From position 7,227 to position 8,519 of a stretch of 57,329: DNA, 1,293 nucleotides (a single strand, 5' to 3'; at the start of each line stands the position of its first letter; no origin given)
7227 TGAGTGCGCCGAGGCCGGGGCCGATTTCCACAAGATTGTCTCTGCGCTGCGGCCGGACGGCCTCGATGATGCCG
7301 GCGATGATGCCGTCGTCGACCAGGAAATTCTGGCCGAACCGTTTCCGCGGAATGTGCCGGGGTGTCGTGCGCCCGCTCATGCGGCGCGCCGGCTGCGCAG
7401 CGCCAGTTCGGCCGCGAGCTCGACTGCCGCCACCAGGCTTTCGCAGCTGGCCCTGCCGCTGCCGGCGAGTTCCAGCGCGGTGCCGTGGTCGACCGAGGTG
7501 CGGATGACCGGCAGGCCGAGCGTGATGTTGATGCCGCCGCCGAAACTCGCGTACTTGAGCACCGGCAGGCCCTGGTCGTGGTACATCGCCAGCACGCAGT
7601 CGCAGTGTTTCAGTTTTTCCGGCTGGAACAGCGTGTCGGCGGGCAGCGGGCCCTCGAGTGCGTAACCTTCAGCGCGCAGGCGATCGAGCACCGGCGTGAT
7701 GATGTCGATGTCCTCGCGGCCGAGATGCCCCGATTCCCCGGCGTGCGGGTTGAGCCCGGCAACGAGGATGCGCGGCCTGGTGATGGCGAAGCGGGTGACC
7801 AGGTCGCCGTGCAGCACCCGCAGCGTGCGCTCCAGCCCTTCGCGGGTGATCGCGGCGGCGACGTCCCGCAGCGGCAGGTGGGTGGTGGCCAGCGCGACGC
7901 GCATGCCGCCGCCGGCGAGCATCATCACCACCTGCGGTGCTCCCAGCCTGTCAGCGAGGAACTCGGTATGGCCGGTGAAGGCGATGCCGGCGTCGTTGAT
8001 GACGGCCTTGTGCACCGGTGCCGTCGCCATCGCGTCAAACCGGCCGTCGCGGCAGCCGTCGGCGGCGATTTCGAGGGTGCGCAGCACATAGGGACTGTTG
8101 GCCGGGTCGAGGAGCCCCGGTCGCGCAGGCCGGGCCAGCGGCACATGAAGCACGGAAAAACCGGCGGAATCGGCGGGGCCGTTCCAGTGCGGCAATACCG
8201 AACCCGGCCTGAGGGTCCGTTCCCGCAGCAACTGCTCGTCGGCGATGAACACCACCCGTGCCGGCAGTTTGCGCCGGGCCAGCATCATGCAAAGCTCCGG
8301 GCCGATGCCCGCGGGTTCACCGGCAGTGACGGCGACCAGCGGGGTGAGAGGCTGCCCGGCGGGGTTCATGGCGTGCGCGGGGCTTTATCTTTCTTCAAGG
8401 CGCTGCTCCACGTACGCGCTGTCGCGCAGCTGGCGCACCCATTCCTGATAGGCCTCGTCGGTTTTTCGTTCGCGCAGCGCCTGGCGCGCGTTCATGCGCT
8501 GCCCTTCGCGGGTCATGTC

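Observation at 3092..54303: Family of short, nearly pure A/T modules with a shared core, scattered through a GC-rich core region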

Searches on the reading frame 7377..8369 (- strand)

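Call 61: search_protein_families(library=pfam, proteins=[window:7377-8369:-])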
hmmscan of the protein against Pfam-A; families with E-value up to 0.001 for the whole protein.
window:7377-8369:- (330 aa): 1 family
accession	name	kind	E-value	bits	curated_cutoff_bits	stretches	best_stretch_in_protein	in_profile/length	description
PF04166.17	PdxA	-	2e-104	349.4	27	1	40-319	6-286/286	Pyridoxal phosphate biosynthetic protein PdxA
